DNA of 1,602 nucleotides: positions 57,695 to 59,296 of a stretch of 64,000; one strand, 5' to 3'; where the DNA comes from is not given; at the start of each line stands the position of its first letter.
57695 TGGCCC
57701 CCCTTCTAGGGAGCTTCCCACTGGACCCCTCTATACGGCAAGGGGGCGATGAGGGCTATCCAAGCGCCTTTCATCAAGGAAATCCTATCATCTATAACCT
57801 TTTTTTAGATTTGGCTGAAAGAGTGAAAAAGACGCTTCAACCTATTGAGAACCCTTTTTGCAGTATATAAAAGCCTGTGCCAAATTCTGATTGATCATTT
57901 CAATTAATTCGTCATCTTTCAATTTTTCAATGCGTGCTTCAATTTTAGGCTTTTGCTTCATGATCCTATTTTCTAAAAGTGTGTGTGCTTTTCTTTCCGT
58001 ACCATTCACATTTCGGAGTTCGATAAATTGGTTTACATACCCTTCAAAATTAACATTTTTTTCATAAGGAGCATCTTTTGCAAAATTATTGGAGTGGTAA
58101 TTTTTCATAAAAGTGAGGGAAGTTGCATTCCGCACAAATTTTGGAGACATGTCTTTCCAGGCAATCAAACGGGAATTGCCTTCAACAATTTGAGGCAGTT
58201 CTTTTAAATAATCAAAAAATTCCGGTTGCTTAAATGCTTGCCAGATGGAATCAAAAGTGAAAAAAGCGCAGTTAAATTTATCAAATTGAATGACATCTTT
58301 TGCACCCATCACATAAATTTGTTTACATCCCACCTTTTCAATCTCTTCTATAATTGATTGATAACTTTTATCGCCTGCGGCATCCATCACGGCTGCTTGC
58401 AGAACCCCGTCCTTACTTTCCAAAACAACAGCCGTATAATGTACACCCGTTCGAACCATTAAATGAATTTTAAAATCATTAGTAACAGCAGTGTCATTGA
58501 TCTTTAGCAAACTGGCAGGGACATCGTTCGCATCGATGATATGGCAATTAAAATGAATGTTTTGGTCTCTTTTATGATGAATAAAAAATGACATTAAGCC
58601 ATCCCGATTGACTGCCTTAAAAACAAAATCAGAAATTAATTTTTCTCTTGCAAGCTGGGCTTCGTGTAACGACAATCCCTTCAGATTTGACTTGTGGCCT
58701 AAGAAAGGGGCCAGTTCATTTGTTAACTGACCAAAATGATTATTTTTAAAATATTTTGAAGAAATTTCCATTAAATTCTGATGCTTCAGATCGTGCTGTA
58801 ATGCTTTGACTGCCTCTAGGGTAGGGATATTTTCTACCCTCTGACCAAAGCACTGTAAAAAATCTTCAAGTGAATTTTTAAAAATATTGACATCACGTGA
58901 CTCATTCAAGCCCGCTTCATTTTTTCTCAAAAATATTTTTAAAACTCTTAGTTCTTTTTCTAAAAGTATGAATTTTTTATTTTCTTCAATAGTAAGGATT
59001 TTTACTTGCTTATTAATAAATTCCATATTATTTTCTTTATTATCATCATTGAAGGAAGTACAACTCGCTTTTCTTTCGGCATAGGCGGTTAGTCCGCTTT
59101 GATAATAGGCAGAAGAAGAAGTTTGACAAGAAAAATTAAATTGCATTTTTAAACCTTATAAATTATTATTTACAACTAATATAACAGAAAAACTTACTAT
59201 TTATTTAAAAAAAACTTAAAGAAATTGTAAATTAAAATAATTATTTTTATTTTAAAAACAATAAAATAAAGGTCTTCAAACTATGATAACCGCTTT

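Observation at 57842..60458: Divergent pair of paralogous YopJ/HopZ/AvrA-like (clan CE) putative effectors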

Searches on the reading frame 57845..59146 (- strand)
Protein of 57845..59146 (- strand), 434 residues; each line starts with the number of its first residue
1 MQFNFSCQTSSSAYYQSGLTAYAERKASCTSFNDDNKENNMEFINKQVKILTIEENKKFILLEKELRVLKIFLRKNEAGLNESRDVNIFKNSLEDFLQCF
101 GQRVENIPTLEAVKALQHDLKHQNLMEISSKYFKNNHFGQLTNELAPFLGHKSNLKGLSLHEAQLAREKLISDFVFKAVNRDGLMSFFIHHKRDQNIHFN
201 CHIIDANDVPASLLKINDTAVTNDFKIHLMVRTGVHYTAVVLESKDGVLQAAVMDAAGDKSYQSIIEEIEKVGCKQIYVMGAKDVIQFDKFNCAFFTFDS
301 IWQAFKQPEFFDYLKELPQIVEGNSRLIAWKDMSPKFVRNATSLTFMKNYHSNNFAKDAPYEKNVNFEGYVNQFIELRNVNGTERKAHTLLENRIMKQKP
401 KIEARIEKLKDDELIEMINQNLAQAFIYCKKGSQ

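Call 4: search_protein_families(library=pfam, proteins=[window:57845-59146:-], max_evalue=10)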
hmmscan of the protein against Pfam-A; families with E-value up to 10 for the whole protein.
window:57845-59146:- (434 aa): 1 family
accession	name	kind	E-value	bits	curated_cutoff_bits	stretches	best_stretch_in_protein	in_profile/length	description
PF03421.22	Acetyltransf_14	-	0.0025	17.9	24.4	1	184-367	29-221/263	YopJ Serine/Threonine acetyltransferase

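Call 5: search_protein_families(library=ncbifam, proteins=[window:57845-59146:-], max_evalue=10)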
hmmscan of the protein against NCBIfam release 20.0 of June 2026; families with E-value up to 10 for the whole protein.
window:57845-59146:- (434 aa): 0 families

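Call 6: search_solved_structures(query=window:57845-59146:-, max_evalue=10, show_alignments=3)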
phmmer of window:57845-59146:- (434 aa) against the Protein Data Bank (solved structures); distinct sequences matched with E-value up to 10: 0.

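Call 35: find_homologous_proteins(query=window:57845-59146:-, max_evalue=0.001)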
Query window:57845-59146:- (434 aa): 5 proteins with E <= 0.001 among 5553 candidates.
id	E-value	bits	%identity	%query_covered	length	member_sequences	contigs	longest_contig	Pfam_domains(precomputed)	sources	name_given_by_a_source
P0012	1.1e-287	971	100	100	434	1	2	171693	PF03421.24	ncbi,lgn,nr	ncbi:MAG: hypothetical protein H0V82_09350 [Candidatus Protochlamydia sp.]|nr:hypothetical protein [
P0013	3.0e-118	413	52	85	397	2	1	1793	-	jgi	jgi:hypothetical protein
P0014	1.9e-72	263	39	81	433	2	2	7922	PF03421.24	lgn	-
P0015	1.3e-68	250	39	81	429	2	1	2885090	PF03421.24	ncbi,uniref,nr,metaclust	ncbi:hypothetical protein PNK_0599 [Candidatus Protochlamydia naegleriophila]|uniref:Uncharacterized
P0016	2.6e-51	193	31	86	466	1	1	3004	PF03421.24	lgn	-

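Call 37: find_encoding_contigs(protein=P0015, flank=6000, max_places=3)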
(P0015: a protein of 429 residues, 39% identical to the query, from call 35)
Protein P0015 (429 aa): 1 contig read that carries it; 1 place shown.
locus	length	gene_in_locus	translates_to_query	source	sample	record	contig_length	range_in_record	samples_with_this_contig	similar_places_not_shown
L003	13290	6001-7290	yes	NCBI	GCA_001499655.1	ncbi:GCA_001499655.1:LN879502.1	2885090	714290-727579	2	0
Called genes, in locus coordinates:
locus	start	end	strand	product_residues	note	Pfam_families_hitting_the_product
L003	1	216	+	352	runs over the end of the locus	PF03102:NeuB, PF08666:SAF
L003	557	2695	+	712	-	-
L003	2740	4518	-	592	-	PF02878:PGM_PMM_I, PF00408:PGM_PMM_IV (faint), PF02879:PGM_PMM_II, PF02880:PGM_PMM_III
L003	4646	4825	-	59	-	-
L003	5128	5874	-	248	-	-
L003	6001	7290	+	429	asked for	PF03421:Acetyltransf_14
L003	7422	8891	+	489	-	-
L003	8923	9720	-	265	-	PF01656:CbiA, PF02374:ArsA_ATPase (faint), PF09140:MipZ (weak), PF10609:ParA, PF13614:AAA_31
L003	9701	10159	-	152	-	PF03692:CxxCxxCC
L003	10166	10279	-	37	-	-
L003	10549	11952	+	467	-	PF00209:SNF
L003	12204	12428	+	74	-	-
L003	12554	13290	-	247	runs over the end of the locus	PF02463:SMC_N (faint), PF00005:ABC_tran, PF13304:AAA_21 (faint)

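Call 38: find_encoding_contigs(protein=P0014, flank=6000, max_places=3)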
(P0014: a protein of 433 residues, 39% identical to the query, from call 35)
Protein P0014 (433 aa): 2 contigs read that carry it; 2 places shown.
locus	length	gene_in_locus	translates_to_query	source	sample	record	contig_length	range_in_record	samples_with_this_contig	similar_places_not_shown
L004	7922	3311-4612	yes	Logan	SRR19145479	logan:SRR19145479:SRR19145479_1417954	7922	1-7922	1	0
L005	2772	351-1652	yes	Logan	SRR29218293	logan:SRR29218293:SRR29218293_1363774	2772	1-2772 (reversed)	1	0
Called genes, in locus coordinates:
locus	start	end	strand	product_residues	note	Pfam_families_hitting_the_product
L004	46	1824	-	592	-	PF02878:PGM_PMM_I, PF02879:PGM_PMM_II, PF02880:PGM_PMM_III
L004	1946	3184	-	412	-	PF03421:Acetyltransf_14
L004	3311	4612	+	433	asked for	PF03421:Acetyltransf_14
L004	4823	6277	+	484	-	-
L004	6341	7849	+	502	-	PF03421:Acetyltransf_14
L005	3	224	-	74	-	?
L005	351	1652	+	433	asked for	PF03421:Acetyltransf_14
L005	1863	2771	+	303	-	?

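Call 51: search_protein_families(library=pfam, proteins=[L003:7422-8888:+, L004:4823-6274:+, L004:6341-7846:+], max_evalue=1)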
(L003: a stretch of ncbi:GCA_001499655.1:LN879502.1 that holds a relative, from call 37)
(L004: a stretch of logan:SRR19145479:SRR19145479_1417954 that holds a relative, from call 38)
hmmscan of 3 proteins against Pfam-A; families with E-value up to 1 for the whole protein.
L003:7422-8888:+ (489 aa): 1 family
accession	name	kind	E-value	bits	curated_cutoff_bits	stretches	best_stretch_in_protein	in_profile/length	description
PF02569.21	Pantoate_ligase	-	0.029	14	20.7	1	227-273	87-132/268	Pantoate-beta-alanine ligase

L004:4823-6274:+ (484 aa): 2 families
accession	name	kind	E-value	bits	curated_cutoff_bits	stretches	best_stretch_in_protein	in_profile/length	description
PF02569.21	Pantoate_ligase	-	0.15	11.7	20.7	1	222-264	86-127/268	Pantoate-beta-alanine ligase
PF09835.14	DUF2062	-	0.2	12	27.4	1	19-76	72-133/147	Uncharacterized protein conserved in bacteria (DUF2062)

L004:6341-7846:+ (502 aa): 2 families
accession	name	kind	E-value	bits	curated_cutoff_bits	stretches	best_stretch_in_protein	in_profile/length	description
PF03421.22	Acetyltransf_14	-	8.7e-06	25.9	24.4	1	272-469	45-239/263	YopJ Serine/Threonine acetyltransferase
PF11322.13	DUF3124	-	0.12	13.1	27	1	289-331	75-118/123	Protein of unknown function (DUF3124)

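Call 62: search_solved_structures(query=A2, max_evalue=1, show_alignments=0)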
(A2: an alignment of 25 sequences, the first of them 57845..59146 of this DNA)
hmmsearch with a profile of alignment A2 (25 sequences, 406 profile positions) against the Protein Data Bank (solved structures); distinct sequences matched with E-value up to 1: 3.
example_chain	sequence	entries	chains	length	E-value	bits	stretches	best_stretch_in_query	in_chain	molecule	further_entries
9va7_A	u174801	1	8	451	1.8e-11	46.8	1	138-400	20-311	Dot/Icm T4SS effector Lem17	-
6be0_A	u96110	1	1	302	0.0013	21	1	160-376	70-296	AvrA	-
2p9x_A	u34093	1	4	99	0.58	12.2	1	46-104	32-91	Hypothetical protein PH0832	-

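Call 73: predict_structure(alignment_id=A2)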
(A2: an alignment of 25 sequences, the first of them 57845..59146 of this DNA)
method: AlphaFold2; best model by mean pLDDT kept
length: 434 residues; sequences in the alignment: 25
mean_pLDDT: 86.0   pTM: 0.81
mean pLDDT of the five models: 86.0, 85.1, 84.4, 83.6, 82.8
residues with pLDDT >= 90: 255; 70-90: 123; 50-70: 36; < 50: 20
segments of 3 or more residues with pLDDT < 50: 1-14, 430-434
pLDDT, mean of each block of 10 residues (from residue 1): 36 56 63 54 69 81 86 88 86 93 89 92 90 77 87 83 92 93 95 94 94 87 90 96 94 95 96 96 89 94 97 97 95 94 93 82 89 91 91 94 94 91 71 36
secondary structure, 60 per line:
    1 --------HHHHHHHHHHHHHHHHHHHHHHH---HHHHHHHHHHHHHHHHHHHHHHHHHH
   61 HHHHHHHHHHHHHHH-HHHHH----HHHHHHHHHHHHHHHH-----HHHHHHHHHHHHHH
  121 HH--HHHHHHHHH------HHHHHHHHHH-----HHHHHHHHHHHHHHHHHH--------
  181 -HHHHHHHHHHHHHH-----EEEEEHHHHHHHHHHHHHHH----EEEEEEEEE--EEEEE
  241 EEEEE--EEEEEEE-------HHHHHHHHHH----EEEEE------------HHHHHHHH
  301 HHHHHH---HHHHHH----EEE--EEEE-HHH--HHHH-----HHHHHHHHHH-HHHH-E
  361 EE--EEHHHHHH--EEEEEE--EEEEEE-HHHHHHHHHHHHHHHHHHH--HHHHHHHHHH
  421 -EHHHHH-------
elements in order: H9-31 H35-75 H77-81 H86-101 H107-122 H125-133 H140-149 H155-172 H182-195 E201-205 H206-220 E225-233 E236-245 E248-254 H262-271 E276-280 H293-306 H310-315 E320-322 E325-328 H335-338 H344-353 H355-358 E360-362 H367-372 E375-380 E383-388 H390-408 H411-420 H423-427

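Call 77: fold_search(model_id=the predicted structure, library=pdb)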
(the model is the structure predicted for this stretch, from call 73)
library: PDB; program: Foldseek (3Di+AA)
matches with E <= 10: 737; with E <= 0.001: 27
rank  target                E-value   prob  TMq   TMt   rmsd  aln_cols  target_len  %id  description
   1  9va7_F                3.1e-12  1.00  0.50  0.53   4.8       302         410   18  Crystal structure of legionella effector Lem17 in complex with IP6 (released 2026-01-21)
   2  9va7_A                3.6e-12  1.00  0.50  0.53   4.7       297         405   18  Crystal structure of legionella effector Lem17 in complex with IP6 (released 2026-01-21)
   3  9va7_E                3.6e-12  1.00  0.50  0.52   4.9       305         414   18  Crystal structure of legionella effector Lem17 in complex with IP6 (released 2026-01-21)
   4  9va7_B                3.7e-12  1.00  0.50  0.52   4.5       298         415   17  Crystal structure of legionella effector Lem17 in complex with IP6 (released 2026-01-21)
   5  9va7_D                4.1e-12  1.00  0.50  0.52   4.9       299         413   17  Crystal structure of legionella effector Lem17 in complex with IP6 (released 2026-01-21)
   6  9va7_H                4.1e-12  1.00  0.50  0.53   5.1       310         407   18  Crystal structure of legionella effector Lem17 in complex with IP6 (released 2026-01-21)
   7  9va7_G                7.2e-12  1.00  0.50  0.52   4.9       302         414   18  Crystal structure of legionella effector Lem17 in complex with IP6 (released 2026-01-21)
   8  9va7_C                1.2e-11  1.00  0.50  0.51   4.8       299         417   18  Crystal structure of legionella effector Lem17 in complex with IP6 (released 2026-01-21)
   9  5w40_B                4.0e-10  1.00  0.45  0.57   6.2       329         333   12  Crystal structure of PopP2 F318S in complex with IP6 and AcCoA (released 2017-08-09)
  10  5w40_D                1.3e-09  1.00  0.45  0.59   6.5       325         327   11  Crystal structure of PopP2 F318S in complex with IP6 and AcCoA (released 2017-08-09)
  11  5w3y_C                1.3e-09  1.00  0.46  0.57   8.9       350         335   11  Crystal structure of PopP2 C321A in complex with IP6 and AcCoA (released 2017-08-09)
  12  5w40_A                1.9e-09  1.00  0.47  0.58   5.7       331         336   11  Crystal structure of PopP2 F318S in complex with IP6 and AcCoA (released 2017-08-09)
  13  5w40_C                2.2e-09  1.00  0.45  0.57   6.1       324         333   12  Crystal structure of PopP2 F318S in complex with IP6 and AcCoA (released 2017-08-09)
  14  5w3t_A                2.3e-09  1.00  0.44  0.56  10.8       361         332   11  Crystal structure of PopP2 in complex with IP6 (released 2017-08-09)
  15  5w3t_C                2.9e-09  1.00  0.45  0.57   6.0       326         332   11  Crystal structure of PopP2 in complex with IP6 (released 2017-08-09)
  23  6be0                  1.3e-08  1.00  0.41  0.62   5.2       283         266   14  AvrA delL154 with IP6, CoA (released 2018-08-01)
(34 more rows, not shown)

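Call 84: search_protein_families(library=pfam, alignment_id=A2, max_evalue=0.01)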
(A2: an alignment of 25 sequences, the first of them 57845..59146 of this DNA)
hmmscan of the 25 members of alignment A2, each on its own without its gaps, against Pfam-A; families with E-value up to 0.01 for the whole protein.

A. member 1, window:57845-59146:- (434 aa): 1 family
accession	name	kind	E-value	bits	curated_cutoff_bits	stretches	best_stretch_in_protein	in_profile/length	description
PF03421.22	Acetyltransf_14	-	0.0025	17.9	24.4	1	184-367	29-221/263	YopJ Serine/Threonine acetyltransferase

B. families by the number of members that match (of 25 scanned): 3 families
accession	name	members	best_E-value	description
PF03421.22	Acetyltransf_14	20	3.3e-16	YopJ Serine/Threonine acetyltransferase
PF08888.16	HopJ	1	0.0037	HopJ type III effector protein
PF08820.15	DUF1803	1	0.0081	Domain of unknown function (DUF1803)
